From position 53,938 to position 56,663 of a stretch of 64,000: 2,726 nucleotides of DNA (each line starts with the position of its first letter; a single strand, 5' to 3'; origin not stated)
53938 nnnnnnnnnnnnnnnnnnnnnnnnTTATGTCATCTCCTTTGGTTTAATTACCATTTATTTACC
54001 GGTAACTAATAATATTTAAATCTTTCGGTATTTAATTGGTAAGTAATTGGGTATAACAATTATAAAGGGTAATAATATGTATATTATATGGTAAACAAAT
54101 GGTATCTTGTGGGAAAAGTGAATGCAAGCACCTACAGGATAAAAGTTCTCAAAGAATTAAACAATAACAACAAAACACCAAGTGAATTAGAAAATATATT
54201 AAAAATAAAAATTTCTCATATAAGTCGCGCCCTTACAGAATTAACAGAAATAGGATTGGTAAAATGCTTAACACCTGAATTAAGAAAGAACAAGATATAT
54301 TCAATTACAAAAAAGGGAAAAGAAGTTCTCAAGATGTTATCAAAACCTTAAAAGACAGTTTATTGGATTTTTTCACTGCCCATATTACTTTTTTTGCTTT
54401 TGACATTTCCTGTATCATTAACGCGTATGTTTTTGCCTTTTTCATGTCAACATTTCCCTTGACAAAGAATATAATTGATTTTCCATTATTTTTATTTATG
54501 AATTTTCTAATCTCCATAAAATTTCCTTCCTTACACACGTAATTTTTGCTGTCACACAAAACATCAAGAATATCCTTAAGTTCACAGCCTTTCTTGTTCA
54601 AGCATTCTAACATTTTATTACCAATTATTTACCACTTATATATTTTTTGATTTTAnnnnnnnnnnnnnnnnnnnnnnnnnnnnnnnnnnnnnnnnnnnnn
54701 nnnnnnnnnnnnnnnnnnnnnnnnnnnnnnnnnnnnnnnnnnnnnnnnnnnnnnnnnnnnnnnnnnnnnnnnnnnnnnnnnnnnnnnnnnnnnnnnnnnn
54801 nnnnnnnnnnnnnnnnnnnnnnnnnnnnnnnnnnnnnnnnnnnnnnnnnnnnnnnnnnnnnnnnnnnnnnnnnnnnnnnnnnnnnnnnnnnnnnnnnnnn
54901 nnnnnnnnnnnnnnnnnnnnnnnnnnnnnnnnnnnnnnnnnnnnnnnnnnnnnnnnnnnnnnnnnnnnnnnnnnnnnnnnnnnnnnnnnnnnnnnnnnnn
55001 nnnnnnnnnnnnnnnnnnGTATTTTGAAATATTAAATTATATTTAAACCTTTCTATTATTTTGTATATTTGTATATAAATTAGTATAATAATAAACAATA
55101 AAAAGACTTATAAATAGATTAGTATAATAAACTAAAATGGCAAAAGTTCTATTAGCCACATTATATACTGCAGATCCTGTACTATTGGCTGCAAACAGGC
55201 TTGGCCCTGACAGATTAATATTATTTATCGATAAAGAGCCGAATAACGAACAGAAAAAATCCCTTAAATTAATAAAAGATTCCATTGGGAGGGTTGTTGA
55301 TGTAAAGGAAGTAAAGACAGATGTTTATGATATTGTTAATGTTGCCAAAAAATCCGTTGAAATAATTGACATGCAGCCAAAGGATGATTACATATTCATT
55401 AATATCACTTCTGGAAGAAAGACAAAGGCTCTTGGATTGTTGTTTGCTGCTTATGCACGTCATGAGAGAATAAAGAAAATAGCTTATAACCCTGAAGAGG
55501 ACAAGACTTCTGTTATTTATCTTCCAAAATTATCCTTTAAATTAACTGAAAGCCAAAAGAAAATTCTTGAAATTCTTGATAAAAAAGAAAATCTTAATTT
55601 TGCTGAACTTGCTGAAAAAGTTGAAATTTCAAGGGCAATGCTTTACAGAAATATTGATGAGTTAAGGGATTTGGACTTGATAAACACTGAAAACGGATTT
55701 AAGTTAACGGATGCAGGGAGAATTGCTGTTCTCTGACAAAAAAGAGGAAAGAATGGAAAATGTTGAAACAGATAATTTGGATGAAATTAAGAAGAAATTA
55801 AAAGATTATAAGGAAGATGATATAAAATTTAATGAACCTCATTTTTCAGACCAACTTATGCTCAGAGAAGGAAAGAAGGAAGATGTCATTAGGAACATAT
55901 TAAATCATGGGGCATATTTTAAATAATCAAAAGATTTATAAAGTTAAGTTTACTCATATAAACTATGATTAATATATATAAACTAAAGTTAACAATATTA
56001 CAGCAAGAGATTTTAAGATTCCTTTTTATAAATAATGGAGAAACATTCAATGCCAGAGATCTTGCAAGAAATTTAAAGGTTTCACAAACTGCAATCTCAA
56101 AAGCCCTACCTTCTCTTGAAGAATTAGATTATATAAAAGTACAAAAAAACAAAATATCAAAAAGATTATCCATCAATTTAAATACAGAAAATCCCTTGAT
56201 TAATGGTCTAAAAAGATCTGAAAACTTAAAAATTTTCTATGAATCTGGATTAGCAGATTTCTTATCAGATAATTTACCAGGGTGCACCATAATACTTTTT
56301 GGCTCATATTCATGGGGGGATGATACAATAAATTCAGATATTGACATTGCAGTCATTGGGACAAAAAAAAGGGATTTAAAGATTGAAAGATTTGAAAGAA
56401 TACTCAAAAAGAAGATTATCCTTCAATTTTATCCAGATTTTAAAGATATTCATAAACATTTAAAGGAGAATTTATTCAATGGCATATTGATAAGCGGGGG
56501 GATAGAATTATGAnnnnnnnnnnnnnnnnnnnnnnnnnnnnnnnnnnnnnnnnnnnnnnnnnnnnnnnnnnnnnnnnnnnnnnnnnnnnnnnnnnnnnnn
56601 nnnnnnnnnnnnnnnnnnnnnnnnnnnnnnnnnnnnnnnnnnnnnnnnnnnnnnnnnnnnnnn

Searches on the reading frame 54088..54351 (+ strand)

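Call 22: search_protein_families(library=pfam, proteins=[window:54088-54351:+], max_evalue=0.01)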
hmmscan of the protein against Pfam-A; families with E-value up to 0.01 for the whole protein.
window:54088-54351:+ (87 aa): 14 families
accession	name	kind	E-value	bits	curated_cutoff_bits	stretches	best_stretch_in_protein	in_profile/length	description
PF25213.1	HVO_A0261_N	-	1.2e-06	28.7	35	1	13-82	9-72/86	HVO_A0261 N-terminal domain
PF01022.26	HTH_5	-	1.9e-05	24.9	22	1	17-59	4-46/47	Bacterial regulatory protein, arsR family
PF13463.12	HTH_27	-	2.1e-05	25.1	22.2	1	20-77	8-68/68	Winged helix DNA-binding domain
PF13601.12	HTH_34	-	2.2e-05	24.9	27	1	17-80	2-68/80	Winged helix DNA-binding domain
PF14277.12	DUF4364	-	0.0002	21.7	26.9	1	44-85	35-74/162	Domain of unknown function (DUF4364)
PF14947.12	HTH_45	-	0.00044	20.6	25.5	1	19-85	10-70/77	Winged helix-turn-helix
PF07381.18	EarA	-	0.00063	20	22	0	12-83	6-89/90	EarA-like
PF01638.23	HxlR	-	0.00081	19.6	20.8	1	17-84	7-76/91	HxlR-like helix-turn-helix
PF01978.25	TrmB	-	0.0028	17.9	25.6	1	24-62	18-56/68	Sugar-specific transcriptional regulator TrmB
PF02002.24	TFIIE_alpha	-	0.0036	17.6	22.9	1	17-61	15-60/105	TFIIE alpha subunit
PF10007.15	DUF2250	-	0.0043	17.6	24.4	0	14-68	7-62/93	Uncharacterized protein conserved in archaea (DUF2250)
PF01047.28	MarR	-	0.0049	17.2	24.6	1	25-59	14-48/59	MarR family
PF12840.13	HTH_20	-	0.0062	16.9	27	0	16-59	5-49/51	Helix-turn-helix domain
PF03551.20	PadR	-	0.0079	16.6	27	0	34-82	23-74/75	Transcriptional regulator PadR-like family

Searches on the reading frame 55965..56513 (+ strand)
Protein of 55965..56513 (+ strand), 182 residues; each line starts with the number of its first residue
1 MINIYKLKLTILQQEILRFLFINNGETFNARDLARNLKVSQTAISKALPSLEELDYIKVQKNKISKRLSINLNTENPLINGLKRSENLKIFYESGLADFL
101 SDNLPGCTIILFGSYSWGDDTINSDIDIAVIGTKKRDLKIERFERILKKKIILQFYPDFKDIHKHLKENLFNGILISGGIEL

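Call 22: search_protein_families(library=pfam, proteins=[window:55965-56513:+], max_evalue=0.01)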
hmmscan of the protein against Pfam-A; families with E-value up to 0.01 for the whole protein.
window:55965-56513:+ (182 aa): 12 families
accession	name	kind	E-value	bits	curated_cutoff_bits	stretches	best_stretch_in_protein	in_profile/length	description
PF01909.29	NTP_transf_2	-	4.7e-08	33.8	21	1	96-161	4-79/93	Nucleotidyltransferase domain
PF18765.7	Polbeta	-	8e-08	32.8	26.9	1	108-170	15-76/93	Polymerase beta, Nucleotidyltransferase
PF08279.18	HTH_11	-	1.7e-05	25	25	1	13-54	2-42/55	HTH domain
PF13463.12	HTH_27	-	2.1e-05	25.2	22.2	1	9-63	1-54/68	Winged helix DNA-binding domain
PF13601.12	HTH_34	-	0.00014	22.3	27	1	16-67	5-54/80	Winged helix DNA-binding domain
PF12802.13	MarR_2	-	0.00019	21.9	27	1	15-62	9-55/61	MarR family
PF22600.2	MTPAP-like_central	-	0.0002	21.9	27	1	90-161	23-89/139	Poly(A) RNA polymerase, mitochondrial-like, central palm domain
PF01978.25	TrmB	-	0.00042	20.5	25.6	1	26-63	21-58/68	Sugar-specific transcriptional regulator TrmB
PF01047.28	MarR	-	0.00044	20.5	24.6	1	23-67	13-57/59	MarR family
PF01022.26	HTH_5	-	0.0026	18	22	1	16-58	7-46/47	Bacterial regulatory protein, arsR family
PF14394.12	DUF4423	-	0.0072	16.6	30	0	25-78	34-87/165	Domain of unknown function (DUF4423)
PF13412.12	HTH_24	-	0.0079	16.2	21.9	0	30-58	20-48/48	Winged helix-turn-helix DNA-binding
